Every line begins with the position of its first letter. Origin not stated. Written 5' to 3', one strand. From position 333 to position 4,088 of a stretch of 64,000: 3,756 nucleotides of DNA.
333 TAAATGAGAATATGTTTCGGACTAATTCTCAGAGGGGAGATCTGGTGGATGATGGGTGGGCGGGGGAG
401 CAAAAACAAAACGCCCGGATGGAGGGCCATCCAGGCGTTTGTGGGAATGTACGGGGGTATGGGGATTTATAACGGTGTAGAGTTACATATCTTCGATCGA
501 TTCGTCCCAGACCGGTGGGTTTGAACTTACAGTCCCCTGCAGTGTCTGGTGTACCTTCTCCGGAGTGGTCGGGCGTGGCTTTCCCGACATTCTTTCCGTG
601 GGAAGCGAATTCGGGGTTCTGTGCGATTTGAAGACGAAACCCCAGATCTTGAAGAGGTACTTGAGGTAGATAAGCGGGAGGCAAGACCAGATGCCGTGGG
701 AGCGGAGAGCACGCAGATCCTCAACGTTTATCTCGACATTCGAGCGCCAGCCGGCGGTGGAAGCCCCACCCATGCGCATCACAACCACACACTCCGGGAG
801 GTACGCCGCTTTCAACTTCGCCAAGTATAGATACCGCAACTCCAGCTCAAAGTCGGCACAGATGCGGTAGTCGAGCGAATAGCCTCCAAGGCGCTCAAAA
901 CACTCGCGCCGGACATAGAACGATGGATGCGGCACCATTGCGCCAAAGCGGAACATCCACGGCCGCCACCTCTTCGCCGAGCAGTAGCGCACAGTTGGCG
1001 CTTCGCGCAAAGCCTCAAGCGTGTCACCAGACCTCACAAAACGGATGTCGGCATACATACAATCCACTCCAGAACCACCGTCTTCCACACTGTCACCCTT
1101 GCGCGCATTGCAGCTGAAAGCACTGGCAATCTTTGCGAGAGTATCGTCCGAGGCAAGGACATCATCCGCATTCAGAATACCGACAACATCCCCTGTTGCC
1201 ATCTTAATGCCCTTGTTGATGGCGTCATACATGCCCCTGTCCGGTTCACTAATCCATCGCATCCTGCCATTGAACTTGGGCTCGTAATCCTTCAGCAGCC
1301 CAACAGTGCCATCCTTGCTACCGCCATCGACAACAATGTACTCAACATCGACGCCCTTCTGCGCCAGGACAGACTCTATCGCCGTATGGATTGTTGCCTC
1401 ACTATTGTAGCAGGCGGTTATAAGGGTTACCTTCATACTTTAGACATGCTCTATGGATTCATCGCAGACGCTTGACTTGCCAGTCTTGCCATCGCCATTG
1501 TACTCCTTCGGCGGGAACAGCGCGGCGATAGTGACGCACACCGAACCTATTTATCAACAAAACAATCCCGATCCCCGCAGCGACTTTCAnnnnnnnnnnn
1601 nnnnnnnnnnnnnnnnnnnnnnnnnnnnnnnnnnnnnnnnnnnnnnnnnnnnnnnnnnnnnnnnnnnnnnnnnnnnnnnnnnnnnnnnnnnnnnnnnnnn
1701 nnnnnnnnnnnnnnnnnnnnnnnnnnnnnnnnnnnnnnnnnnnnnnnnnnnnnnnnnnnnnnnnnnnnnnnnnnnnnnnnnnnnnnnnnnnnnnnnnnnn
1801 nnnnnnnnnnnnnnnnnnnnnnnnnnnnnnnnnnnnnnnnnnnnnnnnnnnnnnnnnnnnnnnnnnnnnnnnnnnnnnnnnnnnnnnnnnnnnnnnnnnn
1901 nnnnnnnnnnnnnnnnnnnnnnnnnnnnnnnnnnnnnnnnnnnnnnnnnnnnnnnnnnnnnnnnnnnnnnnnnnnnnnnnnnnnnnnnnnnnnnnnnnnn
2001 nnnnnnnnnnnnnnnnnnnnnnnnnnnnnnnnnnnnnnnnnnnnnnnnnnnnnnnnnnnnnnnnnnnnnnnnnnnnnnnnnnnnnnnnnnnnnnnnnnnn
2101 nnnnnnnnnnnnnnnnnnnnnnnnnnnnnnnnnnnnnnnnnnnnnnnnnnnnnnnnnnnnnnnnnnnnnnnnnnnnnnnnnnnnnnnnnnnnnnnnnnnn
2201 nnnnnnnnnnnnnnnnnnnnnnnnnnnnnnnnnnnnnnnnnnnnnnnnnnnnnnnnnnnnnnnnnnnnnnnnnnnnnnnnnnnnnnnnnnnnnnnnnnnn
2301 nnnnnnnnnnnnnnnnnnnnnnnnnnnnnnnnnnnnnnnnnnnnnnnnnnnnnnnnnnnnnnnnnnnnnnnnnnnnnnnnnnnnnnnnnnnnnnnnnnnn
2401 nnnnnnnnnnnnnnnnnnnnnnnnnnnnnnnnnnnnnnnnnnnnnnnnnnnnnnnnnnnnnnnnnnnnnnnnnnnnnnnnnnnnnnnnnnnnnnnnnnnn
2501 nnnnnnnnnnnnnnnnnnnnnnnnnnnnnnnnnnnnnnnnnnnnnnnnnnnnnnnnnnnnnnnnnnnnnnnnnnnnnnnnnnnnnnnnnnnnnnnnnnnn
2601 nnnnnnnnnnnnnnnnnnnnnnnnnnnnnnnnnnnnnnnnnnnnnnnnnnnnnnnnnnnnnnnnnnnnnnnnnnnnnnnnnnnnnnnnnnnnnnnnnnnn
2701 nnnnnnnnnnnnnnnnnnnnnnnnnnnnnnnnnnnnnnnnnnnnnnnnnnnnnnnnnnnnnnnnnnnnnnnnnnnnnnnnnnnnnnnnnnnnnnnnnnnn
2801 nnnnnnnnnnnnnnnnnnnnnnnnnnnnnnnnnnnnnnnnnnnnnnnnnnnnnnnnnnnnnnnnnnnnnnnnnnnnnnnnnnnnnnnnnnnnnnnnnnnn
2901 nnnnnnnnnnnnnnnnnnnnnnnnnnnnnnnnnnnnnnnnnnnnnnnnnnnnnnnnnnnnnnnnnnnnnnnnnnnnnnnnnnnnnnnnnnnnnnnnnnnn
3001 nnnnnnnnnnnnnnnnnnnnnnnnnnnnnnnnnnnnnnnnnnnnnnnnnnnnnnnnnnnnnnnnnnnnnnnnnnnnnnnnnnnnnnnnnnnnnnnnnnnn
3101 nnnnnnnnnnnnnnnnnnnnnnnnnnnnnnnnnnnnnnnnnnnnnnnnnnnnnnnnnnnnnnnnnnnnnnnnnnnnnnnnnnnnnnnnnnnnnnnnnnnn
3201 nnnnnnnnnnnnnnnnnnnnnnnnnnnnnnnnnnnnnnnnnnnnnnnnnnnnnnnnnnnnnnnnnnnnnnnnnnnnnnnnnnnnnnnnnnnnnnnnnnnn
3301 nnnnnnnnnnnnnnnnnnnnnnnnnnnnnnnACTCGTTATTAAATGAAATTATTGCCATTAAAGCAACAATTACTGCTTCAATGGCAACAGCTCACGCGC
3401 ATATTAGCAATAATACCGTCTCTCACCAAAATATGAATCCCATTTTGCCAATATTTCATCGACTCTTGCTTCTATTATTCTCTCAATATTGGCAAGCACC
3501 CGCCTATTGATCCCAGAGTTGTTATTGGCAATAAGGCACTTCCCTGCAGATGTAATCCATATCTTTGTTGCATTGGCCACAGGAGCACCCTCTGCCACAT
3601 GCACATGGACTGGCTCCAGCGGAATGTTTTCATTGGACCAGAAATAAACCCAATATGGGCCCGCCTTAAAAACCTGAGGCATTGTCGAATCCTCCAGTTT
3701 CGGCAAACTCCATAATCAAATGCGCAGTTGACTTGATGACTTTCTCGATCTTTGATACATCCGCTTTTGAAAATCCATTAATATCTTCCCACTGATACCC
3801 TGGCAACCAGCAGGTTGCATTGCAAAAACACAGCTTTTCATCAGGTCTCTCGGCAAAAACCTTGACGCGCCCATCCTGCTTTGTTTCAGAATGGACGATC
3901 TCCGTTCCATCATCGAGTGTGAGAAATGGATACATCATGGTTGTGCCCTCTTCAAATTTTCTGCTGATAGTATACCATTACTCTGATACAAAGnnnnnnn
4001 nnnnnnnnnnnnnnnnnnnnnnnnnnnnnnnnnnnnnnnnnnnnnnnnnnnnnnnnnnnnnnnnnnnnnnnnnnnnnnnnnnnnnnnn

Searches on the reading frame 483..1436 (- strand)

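Call 44: search_protein_families(library=pfam, proteins=[window:483-1436:-], max_evalue=0.001)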
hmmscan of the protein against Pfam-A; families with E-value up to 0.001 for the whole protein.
window:483-1436:- (317 aa): 3 families
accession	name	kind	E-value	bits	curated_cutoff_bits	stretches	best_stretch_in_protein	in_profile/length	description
PF00535.33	Glycos_transf_2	-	4.1e-24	85.8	23.3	1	5-107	2-103/168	Glycosyl transferase family 2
PF13641.12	Glyco_tranf_2_3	-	6.2e-09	36.6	27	1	3-107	3-111/230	Glycosyltransferase like family 2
PF10111.15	Glyco_tranf_2_2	-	1.7e-06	28.2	27.3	1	6-202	3-199/276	Glycosyltransferase like family 2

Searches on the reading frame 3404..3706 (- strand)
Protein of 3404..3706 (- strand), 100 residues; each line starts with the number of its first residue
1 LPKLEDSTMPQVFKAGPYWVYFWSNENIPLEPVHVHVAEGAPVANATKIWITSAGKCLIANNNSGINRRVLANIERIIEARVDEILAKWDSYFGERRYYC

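Call 66: search_protein_families(library=pfam, proteins=[window:3404-3706:-], max_evalue=1)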
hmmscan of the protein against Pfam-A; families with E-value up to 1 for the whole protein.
window:3404-3706:- (100 aa): 1 family
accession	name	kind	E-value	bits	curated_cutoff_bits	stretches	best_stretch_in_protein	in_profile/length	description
PF13711.11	DUF4160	-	4.6e-15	56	23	1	18-89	2-64/65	Domain of unknown function (DUF4160)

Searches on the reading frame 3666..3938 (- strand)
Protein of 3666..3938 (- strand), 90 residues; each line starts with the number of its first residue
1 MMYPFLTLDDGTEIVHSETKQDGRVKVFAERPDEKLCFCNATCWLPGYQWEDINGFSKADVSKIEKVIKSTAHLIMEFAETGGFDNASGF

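Call 66: search_protein_families(library=pfam, proteins=[window:3666-3938:-], max_evalue=1)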
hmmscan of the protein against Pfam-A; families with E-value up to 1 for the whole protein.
window:3666-3938:- (90 aa): 2 families
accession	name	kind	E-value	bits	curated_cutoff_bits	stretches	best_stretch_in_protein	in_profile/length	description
PF17448.7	YqaH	-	0.059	14.1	31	1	53-77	3-27/88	Uncharacterized YqaH-like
PF23381.1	Beta-prop_IFT122_1st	-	0.081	12.3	28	1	17-54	156-193/350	IFT122 first beta-propeller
